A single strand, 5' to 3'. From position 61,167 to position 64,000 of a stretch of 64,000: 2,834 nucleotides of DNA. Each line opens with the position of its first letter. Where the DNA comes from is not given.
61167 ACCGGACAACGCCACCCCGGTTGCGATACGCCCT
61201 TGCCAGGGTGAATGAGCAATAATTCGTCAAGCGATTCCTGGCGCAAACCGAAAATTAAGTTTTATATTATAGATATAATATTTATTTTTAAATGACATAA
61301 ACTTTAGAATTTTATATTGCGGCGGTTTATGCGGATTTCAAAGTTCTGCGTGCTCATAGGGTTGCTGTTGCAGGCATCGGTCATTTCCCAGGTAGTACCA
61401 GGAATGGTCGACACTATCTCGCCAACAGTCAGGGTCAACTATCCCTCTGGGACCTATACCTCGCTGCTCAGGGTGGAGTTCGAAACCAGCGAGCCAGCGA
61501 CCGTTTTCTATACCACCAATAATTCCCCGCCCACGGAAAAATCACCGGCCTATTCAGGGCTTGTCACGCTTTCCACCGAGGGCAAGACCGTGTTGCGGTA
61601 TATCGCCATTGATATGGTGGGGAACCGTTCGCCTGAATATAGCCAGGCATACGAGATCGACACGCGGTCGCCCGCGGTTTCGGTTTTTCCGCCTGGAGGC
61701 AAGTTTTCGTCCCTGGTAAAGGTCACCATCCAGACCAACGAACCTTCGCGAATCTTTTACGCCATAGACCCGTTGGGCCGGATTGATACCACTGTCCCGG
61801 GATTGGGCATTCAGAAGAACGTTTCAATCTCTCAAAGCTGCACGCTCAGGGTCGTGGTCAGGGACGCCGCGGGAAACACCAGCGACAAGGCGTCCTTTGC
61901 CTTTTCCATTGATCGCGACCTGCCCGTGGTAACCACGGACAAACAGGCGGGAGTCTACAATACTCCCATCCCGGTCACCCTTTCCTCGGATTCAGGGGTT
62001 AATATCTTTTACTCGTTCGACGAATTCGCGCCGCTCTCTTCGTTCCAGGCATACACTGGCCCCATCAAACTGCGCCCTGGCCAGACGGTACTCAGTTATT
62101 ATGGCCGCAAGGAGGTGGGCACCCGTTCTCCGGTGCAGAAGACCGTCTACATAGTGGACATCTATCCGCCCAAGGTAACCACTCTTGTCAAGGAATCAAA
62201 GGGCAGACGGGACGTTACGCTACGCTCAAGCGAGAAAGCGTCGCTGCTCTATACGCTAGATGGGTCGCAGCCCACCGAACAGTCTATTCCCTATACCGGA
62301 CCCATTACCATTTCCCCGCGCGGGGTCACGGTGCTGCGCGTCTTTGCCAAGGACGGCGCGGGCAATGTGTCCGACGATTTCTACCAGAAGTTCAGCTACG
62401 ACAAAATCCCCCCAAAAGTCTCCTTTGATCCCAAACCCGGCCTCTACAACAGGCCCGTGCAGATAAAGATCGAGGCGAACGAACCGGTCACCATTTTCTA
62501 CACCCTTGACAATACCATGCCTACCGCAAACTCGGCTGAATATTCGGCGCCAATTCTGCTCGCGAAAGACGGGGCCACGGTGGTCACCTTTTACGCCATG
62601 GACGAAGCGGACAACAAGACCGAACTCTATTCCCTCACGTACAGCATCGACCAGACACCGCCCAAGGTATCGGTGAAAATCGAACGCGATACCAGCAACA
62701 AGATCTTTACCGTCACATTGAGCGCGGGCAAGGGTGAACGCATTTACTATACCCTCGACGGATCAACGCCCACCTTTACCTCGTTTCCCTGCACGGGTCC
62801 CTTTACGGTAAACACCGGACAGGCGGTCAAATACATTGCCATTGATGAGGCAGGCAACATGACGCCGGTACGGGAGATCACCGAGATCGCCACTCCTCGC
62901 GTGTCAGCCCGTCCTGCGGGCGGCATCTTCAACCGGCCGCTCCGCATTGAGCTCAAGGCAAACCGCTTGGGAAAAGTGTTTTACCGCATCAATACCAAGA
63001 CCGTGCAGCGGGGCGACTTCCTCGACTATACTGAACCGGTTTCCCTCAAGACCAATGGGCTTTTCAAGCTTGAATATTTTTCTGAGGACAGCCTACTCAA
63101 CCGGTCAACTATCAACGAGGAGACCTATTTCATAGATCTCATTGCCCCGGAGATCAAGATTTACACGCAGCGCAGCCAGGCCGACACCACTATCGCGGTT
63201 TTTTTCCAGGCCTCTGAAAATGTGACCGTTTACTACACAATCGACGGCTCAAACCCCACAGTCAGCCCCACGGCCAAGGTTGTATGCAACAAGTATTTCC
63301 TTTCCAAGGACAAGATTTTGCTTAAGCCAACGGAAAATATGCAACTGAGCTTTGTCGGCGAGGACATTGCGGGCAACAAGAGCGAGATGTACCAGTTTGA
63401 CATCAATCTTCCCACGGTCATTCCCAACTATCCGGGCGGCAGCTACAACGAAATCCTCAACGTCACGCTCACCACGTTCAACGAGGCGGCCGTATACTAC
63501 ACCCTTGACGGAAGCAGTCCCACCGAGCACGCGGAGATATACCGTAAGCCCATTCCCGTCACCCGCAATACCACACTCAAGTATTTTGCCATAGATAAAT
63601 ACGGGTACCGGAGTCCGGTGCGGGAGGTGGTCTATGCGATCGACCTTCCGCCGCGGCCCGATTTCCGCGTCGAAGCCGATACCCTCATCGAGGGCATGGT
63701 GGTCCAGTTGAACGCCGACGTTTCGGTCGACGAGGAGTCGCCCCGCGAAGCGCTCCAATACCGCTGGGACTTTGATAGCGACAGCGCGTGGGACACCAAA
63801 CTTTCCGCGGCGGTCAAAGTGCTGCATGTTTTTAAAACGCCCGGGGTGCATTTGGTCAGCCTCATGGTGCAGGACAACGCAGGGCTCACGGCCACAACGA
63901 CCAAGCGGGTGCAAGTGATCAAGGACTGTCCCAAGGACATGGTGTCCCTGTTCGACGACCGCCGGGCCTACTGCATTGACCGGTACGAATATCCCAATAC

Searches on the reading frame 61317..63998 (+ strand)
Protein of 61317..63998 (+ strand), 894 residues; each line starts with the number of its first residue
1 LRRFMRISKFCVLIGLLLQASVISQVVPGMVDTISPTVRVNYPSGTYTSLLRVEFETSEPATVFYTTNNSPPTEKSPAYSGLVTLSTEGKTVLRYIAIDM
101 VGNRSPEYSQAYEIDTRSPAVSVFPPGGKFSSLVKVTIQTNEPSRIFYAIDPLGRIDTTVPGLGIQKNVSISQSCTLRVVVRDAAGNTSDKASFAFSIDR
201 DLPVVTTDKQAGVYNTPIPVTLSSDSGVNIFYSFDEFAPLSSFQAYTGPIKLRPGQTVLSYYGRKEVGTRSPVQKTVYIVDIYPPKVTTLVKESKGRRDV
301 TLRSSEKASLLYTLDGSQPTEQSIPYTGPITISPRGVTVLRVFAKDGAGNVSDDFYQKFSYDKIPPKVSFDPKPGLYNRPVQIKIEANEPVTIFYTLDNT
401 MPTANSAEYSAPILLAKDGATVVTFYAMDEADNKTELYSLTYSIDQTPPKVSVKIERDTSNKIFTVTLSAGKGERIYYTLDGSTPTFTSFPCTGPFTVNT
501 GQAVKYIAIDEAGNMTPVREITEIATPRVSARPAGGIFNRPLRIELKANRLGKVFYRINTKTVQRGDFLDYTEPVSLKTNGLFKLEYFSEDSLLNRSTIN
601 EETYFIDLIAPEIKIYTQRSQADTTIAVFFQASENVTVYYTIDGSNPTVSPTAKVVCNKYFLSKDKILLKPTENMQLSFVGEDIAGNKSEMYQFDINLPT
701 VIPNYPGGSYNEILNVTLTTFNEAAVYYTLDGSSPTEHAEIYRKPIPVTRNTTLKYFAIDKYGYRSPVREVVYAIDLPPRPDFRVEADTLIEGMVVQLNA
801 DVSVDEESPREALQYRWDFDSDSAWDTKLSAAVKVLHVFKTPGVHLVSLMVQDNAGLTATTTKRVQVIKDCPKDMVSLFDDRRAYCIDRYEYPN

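Call 9: search_protein_families(library=pfam, proteins=[window:61317-63998:+], max_evalue=0.01)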
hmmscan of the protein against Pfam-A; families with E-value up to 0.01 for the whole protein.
window:61317-63998:+ (894 aa): 9 families
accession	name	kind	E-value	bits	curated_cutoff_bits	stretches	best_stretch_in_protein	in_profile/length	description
PF13290.12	CHB_HEX_C_1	-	5.3e-97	318.2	22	7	706-768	2-65/67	Chitobiase/beta-hexosaminidase C-terminal domain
PF13287.12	Fn3_assoc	-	5.6e-67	222.2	23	6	716-768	1-54/59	Fn3 associated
PF00801.26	PKD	-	5.8e-10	39.5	23.5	1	792-863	13-77/80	PKD domain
PF18911.6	PKD_4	-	1e-09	38.8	27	1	786-866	9-84/85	PKD domain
PF17936.7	Big_6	-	4.1e-06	27.4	27.6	0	175-194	60-79/83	Bacterial Ig domain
PF13754.12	Big_3_4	-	9.3e-06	26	27.3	0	410-447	25-62/106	Domain of unknown function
PF13750.12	Big_3_3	-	6.5e-05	23.1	27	0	418-462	14-59/157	Bacterial Ig-like domain (group 3)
PF19077.6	Big_13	-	0.00012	22.9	27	0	176-199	78-101/102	Bacterial Ig-like domain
PF17424.7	DUF5411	-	0.0068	16.8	30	0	431-464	79-113/134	Family of unknown function (DUF5411)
